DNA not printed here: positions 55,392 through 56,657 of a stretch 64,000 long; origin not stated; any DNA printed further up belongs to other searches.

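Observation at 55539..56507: Cytochrome c oxidase subunit II fused to a plastocyanin-like type-1 copper domain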

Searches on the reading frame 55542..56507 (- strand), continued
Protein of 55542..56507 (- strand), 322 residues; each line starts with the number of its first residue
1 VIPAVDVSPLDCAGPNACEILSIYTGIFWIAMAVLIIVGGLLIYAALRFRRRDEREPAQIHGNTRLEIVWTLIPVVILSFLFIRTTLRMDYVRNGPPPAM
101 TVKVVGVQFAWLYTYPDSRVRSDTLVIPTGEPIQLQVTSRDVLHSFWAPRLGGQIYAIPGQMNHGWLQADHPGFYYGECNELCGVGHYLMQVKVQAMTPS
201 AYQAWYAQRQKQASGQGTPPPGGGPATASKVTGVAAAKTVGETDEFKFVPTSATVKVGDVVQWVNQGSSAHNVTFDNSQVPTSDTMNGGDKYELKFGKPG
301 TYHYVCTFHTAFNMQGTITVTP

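Call 50: fold_search(model_id=the predicted structure, library=pdb)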
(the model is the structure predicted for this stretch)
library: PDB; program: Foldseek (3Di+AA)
matches with E <= 10: 1248; with E <= 0.001: 737
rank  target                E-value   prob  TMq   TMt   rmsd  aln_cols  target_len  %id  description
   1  2yev_B                2.6e-16  1.00  0.40  0.40   8.6       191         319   41  Structure of caa3-type cytochrome oxidase (released 2012-05-23)
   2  7atn_B                2.3e-15  1.00  0.42  0.52  10.1       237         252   29  Cytochrome c oxidase structure in R-state (released 2021-12-01)
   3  7ate_B                3.2e-15  1.00  0.42  0.53  10.1       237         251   29  Cytochrome c oxidase structure in P-state (released 2021-12-01)
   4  1ar1_B                3.8e-15  1.00  0.43  0.53   9.8       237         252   29  Structure at 2.7 Angstrom Resolution of the Paracoccus Denitrificans two-subunit Cytochrome C Oxidase Complexed with a (released 1998-02-11)
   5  7au6_B                4.0e-15  1.00  0.42  0.53  10.1       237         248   29  Cytochrome c oxidase structure in O-state (released 2021-12-01)
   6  5weh_H                6.2e-15  1.00  0.42  0.52   9.9       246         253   28  Cytochrome c oxidase from Rhodobacter sphaeroides in the reduced state (released 2017-09-13)
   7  7au3_B                8.3e-15  1.00  0.42  0.53  10.6       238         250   28  Cytochrome c oxidase structure in F-state (released 2021-12-01)
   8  9cck_A                1.2e-14  1.00  0.25  0.20  17.2       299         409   16  Multi-copper oxidase with a C-terminal cupredoxin domain from Nitrosopumilus maritimus (released 2025-02-05)
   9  9buh_Al               1.7e-14  1.00  0.38  0.54  10.9       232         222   27  Cryo-EM structure of respiratory supercomplex I III IV (released 2025-05-21)
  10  5weh_B                1.9e-14  1.00  0.41  0.51  10.6       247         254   28  Cytochrome c oxidase from Rhodobacter sphaeroides in the reduced state (released 2017-09-13)
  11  1m56_B                2.1e-14  1.00  0.41  0.50  10.1       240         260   29  Structure of cytochrome c oxidase from Rhodobactor sphaeroides (Wild Type) (released 2002-08-28)
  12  6ci0_D                3.2e-14  1.00  0.41  0.50  10.5       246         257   28  Catalytic core subunits (I and II) of cytochrome C oxidase from Rhodobacter sphaeroides with E101A (II) mutation (released 2018-04-25)
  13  8ucj_b                3.6e-14  1.00  0.39  0.52  10.5       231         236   27  CryoEM structure of Komagataella pastoris Cytochrome c oxidase (11 subunits) in complex with human VMAT2 (released 2024-10-09)
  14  1occ_B                3.8e-14  1.00  0.38  0.52  11.3       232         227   27  STRUCTURE OF BOVINE HEART CYTOCHROME C OXIDASE AT THE FULLY OXIDIZED STATE (released 1996-12-07)
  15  6ci0_B                4.0e-14  1.00  0.42  0.52   9.9       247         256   28  Catalytic core subunits (I and II) of cytochrome C oxidase from Rhodobacter sphaeroides with E101A (II) mutation (released 2018-04-25)
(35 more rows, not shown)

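Call 54: find_homologous_proteins(query=P0196, max_evalue=1e-10)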
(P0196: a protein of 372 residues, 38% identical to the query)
Query P0196 (372 aa): 239 proteins with E <= 1e-10 among 6380 candidates; the best 120 are listed.
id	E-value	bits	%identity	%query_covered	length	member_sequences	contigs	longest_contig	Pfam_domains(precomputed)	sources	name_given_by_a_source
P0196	1.0e-251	852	100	100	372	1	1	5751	PF00127.27,PF13473.13,PF00116.27,PF02790.21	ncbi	-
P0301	7.4e-110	385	50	98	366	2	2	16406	PF00127.27,PF13473.13,PF00116.27,PF02790.21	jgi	jgi:cytochrome c oxidase subunit 2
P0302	2.4e-109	384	49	98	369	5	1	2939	PF00127.27,PF13473.13,PF00116.27,PF02790.21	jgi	jgi:cytochrome c oxidase subunit 2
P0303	7.5e-108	379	48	99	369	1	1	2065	PF00127.27,PF13473.13,PF00116.27,PF02790.21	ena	-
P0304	1.4e-106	375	47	98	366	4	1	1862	PF00127.27,PF13473.13,PF00116.27,PF02790.21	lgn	-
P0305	2.2e-105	371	45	99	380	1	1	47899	PF00127.27,PF13473.13,PF00116.27,PF02790.21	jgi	jgi:cytochrome c oxidase subunit II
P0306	9.8e-103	362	47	98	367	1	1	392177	PF00127.27,PF13473.13,PF00116.27,PF02790.21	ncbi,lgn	ncbi:MAG: cytochrome c oxidase subunit II [Dehalococcoidia bacterium]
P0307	3.3e-97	344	48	98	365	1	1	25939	PF00127.27,PF13473.13,PF00116.27,PF02790.21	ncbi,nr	ncbi:MAG: cytochrome c oxidase subunit II [Dehalococcoidia bacterium]|nr:cytochrome c oxidase subuni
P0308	9.2e-82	293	52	65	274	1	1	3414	PF00116.27,PF02790.21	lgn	-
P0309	6.3e-78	280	52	59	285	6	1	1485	PF00116.27,PF02790.21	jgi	-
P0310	5.7e-75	271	47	69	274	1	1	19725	PF20599.4,PF00116.27,PF02790.21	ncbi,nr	ncbi:MAG TPA: cytochrome c oxidase subunit II [Dehalococcoidia bacterium]|nr:cytochrome c oxidase su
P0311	4.6e-74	268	51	59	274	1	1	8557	PF00116.27,PF02790.21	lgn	-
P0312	2.6e-73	265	48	65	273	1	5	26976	PF00116.27,PF02790.21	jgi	jgi:cytochrome c oxidase subunit II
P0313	3.6e-73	265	50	66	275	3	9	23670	PF00116.27,PF02790.21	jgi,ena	-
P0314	1.0e-72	263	47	71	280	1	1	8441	PF00116.27,PF02790.21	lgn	-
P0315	1.4e-72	263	47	65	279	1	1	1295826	PF00116.27,PF02790.21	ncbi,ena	-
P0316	5.5e-72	261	48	65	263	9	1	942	PF00116.27,PF02790.21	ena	-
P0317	1.7e-71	259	38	100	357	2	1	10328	PF00127.27,PF13473.13,PF00116.27,PF02790.21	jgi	jgi:cytochrome c oxidase subunit II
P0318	8.0e-71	257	48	65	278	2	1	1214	PF00116.27,PF02790.21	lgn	-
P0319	1.0e-70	257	46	70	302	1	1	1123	PF00116.27,PF02790.21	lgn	-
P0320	3.3e-70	255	48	66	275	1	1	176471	PF00116.27,PF02790.21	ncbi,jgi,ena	jgi:cytochrome c oxidase subunit II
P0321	8.7e-70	254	41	90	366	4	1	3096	PF13473.13,PF00116.27,PF02790.21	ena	-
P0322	3.4e-69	252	40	89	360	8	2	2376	PF13473.13,PF00116.27,PF02790.21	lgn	-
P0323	4.1e-69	251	47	68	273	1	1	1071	PF00116.27,PF02790.21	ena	-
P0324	3.0e-68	249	50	61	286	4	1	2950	PF00116.27,PF02790.21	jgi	jgi:cytochrome c oxidase subunit 2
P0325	4.8e-68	248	39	89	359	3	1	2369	PF00127.27,PF13473.13,PF00116.27,PF02790.21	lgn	-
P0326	1.6e-67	246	47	65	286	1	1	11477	PF00116.27,PF02790.21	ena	-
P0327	7.8e-67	244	47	62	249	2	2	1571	PF00116.27,PF02790.21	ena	-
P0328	2.3e-66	242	40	92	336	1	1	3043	PF13473.13,PF00116.27,PF02790.21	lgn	-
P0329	3.0e-66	242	41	90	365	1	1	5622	PF13473.13,PF00116.27,PF02790.21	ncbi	-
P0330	3.9e-66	242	42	90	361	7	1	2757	PF13473.13,PF00116.27,PF02790.21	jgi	jgi:cytochrome c oxidase subunit 2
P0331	5.2e-66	241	46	65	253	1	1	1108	PF00116.27,PF02790.21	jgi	jgi:cytochrome c oxidase subunit 2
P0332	9.7e-66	240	41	90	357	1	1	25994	PF13473.13,PF00116.27,PF02790.21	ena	-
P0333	1.0e-65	240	47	64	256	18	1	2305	PF00116.27,PF02790.21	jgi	jgi:cytochrome c oxidase subunit 2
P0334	1.0e-65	240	40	90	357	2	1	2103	PF13473.13,PF00116.27,PF02790.21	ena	-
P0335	2.1e-63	233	41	90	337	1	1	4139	PF13473.13,PF00116.27,PF02790.21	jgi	jgi:cytochrome c oxidase subunit 2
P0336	3.9e-63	232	39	90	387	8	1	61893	PF13473.13,PF00116.27,PF02790.21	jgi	jgi:cytochrome c oxidase subunit 2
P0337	5.6e-63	231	39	94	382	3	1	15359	PF13473.13,PF00116.27,PF02790.21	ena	-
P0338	9.3e-63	230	40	90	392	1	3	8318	PF13473.13,PF00116.27,PF02790.21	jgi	jgi:cytochrome c oxidase subunit 2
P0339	1.9e-62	229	39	90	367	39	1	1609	PF13473.13,PF00116.27,PF02790.21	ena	-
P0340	2.2e-62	229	42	89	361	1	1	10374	PF13473.13,PF00116.27,PF02790.21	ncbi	ncbi:MAG: cytochrome c oxidase subunit II [Candidatus Limnocylindrales bacterium]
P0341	3.9e-62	228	39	90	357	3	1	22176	PF13473.13,PF00116.27,PF02790.21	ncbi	-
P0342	4.3e-62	228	39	90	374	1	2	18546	PF00127.27,PF13473.13,PF00116.27,PF02790.21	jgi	jgi:cytochrome c oxidase subunit 2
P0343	1.9e-61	226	39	90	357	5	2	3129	PF13473.13,PF00116.27,PF02790.21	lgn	-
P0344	2.6e-60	222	37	93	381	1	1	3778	PF13473.13,PF00116.27,PF02790.21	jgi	jgi:cytochrome c oxidase subunit II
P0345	6.8e-60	221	44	64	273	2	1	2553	PF00116.27,PF02790.21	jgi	jgi:cytochrome c oxidase subunit II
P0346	9.3e-60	221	40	91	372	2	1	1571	PF00127.27,PF13473.13,PF00116.27,PF02790.21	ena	-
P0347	1.3e-59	220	40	90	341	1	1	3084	PF13473.13,PF00116.27,PF02790.21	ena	-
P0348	2.7e-58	216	39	84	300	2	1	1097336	PF13473.13,PF00116.27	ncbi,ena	-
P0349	1.4e-56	210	35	93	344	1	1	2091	PF07353.17,PF13473.13,PF00116.27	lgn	-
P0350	1.9e-56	210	36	98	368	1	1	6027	PF13473.13,PF00116.27,PF02790.21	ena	-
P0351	3.0e-56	209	36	89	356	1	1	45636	PF00127.27,PF13473.13,PF00116.27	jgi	jgi:cytochrome c oxidase subunit II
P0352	3.8e-55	205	35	90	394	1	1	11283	PF13473.13,PF00116.27,PF02790.21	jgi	jgi:cytochrome c oxidase subunit 2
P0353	1.3e-54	204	37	91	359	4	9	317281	PF13473.13,PF00116.27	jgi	jgi:cytochrome c oxidase subunit 2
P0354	2.1e-54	203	35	89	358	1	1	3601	PF13473.13,PF00116.27,PF02790.21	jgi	jgi:cytochrome c oxidase subunit II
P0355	6.1e-54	201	35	89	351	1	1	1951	PF13473.13,PF00116.27,PF02790.21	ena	-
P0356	2.8e-51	193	35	90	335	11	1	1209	PF13473.13,PF00116.27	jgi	jgi:cytochrome c oxidase subunit II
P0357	2.8e-51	193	41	64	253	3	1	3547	PF00116.27,PF02790.21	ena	-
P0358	3.0e-51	193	42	58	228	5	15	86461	PF00116.27,PF02790.21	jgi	jgi:cytochrome c oxidase subunit II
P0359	9.2e-51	191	43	58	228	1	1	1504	PF00116.27,PF02790.21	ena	-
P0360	4.7e-50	189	35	86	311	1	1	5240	PF13473.13,PF00116.27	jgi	jgi:cytochrome c oxidase subunit II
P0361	6.9e-50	188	39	72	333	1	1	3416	PF00116.27,PF02790.21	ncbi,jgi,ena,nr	ncbi:MAG TPA: cytochrome c oxidase subunit II [Anaerolineales bacterium]|nr:cytochrome c oxidase sub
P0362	7.8e-50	188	44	26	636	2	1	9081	PF07731.21,PF06525.18,PF00127.27,PF13473.13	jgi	-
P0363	1.3e-49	187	42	58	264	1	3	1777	PF00116.27,PF02790.21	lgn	-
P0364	1.5e-49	187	42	57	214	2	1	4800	PF00116.27,PF04995.20,PF02790.21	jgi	jgi:cytochrome c oxidase subunit II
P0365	1.5e-49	187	34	95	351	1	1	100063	PF00127.27,PF13473.13,PF00116.27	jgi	jgi:cytochrome c oxidase subunit 2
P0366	2.4e-49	186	39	56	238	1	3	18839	PF00116.27,PF02790.21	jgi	jgi:cytochrome c oxidase subunit II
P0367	6.1e-49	185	44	56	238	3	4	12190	PF00116.27,PF02790.21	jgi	-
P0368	8.3e-49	185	42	58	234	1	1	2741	PF00116.27,PF02790.21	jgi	jgi:cytochrome c oxidase subunit 2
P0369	9.1e-49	184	42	58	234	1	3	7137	PF00116.27,PF02790.21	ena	-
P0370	3.7e-48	182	42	58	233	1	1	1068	PF00116.27,PF02790.21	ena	-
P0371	4.0e-48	182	39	63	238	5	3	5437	PF00116.27,PF02790.21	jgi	jgi:cytochrome c oxidase subunit 2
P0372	5.2e-48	182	40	58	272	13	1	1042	PF00116.27,PF02790.21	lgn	-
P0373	8.2e-48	181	40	64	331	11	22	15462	PF00116.27,PF02790.21,PF00034.27,PF06664.18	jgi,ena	jgi:cytochrome c oxidase subunit 2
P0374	1.6e-47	180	42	56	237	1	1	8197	PF00116.27,PF02790.21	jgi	jgi:cytochrome c oxidase subunit 2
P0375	1.7e-47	180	40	58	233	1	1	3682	PF00116.27,PF02790.21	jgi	jgi:cytochrome c oxidase subunit 2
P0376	1.9e-47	180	41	56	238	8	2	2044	PF00116.27,PF02790.21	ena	-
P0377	4.6e-47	179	39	69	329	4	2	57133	PF00116.27,PF02790.21,PF00034.27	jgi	jgi:cytochrome c oxidase subunit 2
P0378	5.3e-47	179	37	77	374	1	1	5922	PF11145.15,PF00116.27,PF02790.21,PF00034.27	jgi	jgi:cytochrome c oxidase subunit II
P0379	6.7e-47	178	40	56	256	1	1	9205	PF00116.27,PF02790.21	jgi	jgi:cytochrome c oxidase subunit II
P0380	2.4e-46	176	40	69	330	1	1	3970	PF00116.27,PF02790.21,PF00034.27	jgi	-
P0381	2.7e-46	176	41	64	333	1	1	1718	PF00116.27,PF02790.21,PF00034.27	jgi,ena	-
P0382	2.8e-46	176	39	63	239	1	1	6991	PF00116.27,PF02790.21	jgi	jgi:cytochrome c oxidase subunit II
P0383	3.3e-46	176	41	56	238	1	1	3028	PF00116.27,PF02790.21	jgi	jgi:cytochrome c oxidase subunit 2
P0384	3.8e-46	176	39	62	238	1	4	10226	PF00116.27,PF02790.21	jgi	jgi:cytochrome c oxidase subunit 2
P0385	3.9e-46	176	39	56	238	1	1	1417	PF00116.27,PF02790.21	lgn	-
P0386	7.5e-46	175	39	65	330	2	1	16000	PF00116.27,PF02790.21,PF00034.27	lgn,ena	-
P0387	2.8e-44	170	38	56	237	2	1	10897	PF00116.27,PF02790.21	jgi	jgi:cytochrome c oxidase subunit 2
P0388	3.6e-44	169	38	56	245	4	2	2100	PF00116.27,PF02790.21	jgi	jgi:cytochrome c oxidase subunit 2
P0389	3.6e-44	169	38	56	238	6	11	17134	PF00116.27,PF02790.21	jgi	jgi:cytochrome c oxidase subunit 2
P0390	3.4e-43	166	40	55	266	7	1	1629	PF00116.27,PF02790.21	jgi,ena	jgi:cytochrome c oxidase subunit 2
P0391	2.5e-40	157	38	59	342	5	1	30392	PF00116.27,PF02790.21,PF13442.12,PF00034.27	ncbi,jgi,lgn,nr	ncbi:MAG TPA: cytochrome c oxidase subunit II [Chloroflexota bacterium]|nr:cytochrome c oxidase subu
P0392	3.4e-40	156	35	66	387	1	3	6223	PF00116.27,PF02790.21,PF00034.27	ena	-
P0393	4.3e-40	156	41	54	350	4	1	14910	PF00116.27,PF02790.21,PF13442.12,PF00034.27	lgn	-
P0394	5.3e-40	156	35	64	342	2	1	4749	PF00116.27,PF02790.21,PF13442.12,PF00034.27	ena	-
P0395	1.1e-39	155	38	53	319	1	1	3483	PF00116.27,PF02790.21,PF13442.12,PF00034.27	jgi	jgi:cytochrome c oxidase subunit 2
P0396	1.3e-39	154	35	79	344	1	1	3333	PF00116.27,PF02790.21,PF13442.12,PF00034.27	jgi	jgi:cytochrome c oxidase subunit II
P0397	2.7e-39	153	36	63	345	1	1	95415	PF00116.27,PF02790.21,PF00034.27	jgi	jgi:cytochrome c oxidase subunit 2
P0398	3.3e-39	153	36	66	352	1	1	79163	PF00116.27,PF02790.21,PF13442.12,PF00034.27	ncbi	-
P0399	3.4e-39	153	38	56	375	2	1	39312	PF00116.27,PF02790.21,PF13442.12,PF00034.27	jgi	-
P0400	4.1e-39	153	37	51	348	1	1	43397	PF00116.27,PF02790.21,PF00034.27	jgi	jgi:cytochrome c oxidase subunit 2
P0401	9.8e-39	151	37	66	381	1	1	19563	PF00116.27,PF02790.21,PF00034.27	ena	-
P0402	1.0e-38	151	33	95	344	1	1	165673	PF13473.13,PF00116.27,PF02790.21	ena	-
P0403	1.1e-38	151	34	65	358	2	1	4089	PF00116.27,PF02790.21,PF00034.27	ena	-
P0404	1.3e-38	151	35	76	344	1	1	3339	PF00116.27,PF02790.21,PF13442.12,PF00034.27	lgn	-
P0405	1.6e-38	151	42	55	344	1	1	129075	PF00116.27,PF02790.21,PF00034.27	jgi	jgi:cytochrome c oxidase subunit 2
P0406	1.9e-38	150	35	60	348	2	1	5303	PF00116.27,PF02790.21,PF00034.27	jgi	jgi:cytochrome c oxidase subunit 2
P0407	2.4e-38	150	41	55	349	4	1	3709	PF00116.27,PF02790.21,PF00034.27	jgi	jgi:cytochrome c oxidase subunit II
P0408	3.7e-38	150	37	51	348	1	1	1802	PF00116.27,PF02790.21,PF00034.27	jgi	jgi:cytochrome c oxidase subunit 2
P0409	5.4e-38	149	34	69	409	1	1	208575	PF00116.27,PF02790.21,PF00034.27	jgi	jgi:cytochrome c oxidase subunit II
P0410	6.6e-38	149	39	45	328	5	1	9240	PF00116.27,PF02790.21,PF00034.27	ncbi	ncbi:MAG: cytochrome c oxidase subunit II [Chloroflexota bacterium]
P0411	8.0e-38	148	37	51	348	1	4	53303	PF00116.27,PF02790.21,PF00034.27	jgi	jgi:cytochrome c oxidase subunit 2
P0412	1.2e-37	148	43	31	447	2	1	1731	PF00127.27,PF13473.13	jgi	jgi:plastocyanin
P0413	1.8e-37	147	38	58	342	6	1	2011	PF00116.27,PF02790.21,PF13442.12,PF00034.27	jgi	jgi:cytochrome c oxidase subunit II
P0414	2.0e-37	147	47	25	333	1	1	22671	PF00127.27,PF13473.13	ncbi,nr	ncbi:MAG TPA: cupredoxin domain-containing protein [Actinomycetota bacterium]|nr:cupredoxin domain-c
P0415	2.2e-37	147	36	61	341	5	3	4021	PF00116.27,PF02790.21,PF00034.27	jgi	jgi:cytochrome c oxidase subunit 2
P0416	3.1e-37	146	37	60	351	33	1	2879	PF00116.27,PF02790.21,PF00034.27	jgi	-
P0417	3.6e-37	146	35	65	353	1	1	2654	PF00116.27,PF02790.21,PF13442.12,PF00034.27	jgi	jgi:cytochrome c oxidase subunit 2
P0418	5.8e-37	146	38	58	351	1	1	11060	PF00116.27,PF02790.21,PF00034.27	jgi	jgi:cytochrome c oxidase subunit 2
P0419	9.6e-37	145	41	54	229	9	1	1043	PF00116.27,PF02790.21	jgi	jgi:cytochrome c oxidase subunit 2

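Call 74: list_cluster_members(proteins=[P0183, P0048, P0305, P0317])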
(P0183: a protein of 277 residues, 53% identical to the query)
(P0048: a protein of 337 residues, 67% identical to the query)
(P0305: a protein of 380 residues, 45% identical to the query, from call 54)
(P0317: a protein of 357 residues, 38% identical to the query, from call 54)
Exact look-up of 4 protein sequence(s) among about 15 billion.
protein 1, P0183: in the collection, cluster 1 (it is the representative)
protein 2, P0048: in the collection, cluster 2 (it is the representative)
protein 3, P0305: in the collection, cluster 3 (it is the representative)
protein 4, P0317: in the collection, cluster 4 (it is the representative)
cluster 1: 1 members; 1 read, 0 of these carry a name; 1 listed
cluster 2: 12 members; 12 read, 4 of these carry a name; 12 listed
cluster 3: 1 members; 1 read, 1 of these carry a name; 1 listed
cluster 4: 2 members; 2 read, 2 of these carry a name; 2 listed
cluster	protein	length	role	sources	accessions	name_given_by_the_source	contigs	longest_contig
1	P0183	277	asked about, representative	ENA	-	-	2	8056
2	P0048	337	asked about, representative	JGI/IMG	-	cytochrome c oxidase subunit II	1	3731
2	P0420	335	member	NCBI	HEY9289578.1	MAG TPA: cytochrome c oxidase subunit II [Candidatus Dormibacteraeota bacterium]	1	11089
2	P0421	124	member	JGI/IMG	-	plastocyanin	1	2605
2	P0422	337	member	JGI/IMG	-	cytochrome c oxidase subunit II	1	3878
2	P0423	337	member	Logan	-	-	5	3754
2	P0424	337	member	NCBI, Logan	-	-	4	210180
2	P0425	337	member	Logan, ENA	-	-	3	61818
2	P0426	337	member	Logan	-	-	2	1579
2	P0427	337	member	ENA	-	-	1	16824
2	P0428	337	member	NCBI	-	-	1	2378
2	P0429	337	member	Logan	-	-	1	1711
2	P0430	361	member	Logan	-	-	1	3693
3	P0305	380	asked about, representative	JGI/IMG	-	cytochrome c oxidase subunit II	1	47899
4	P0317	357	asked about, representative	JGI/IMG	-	cytochrome c oxidase subunit II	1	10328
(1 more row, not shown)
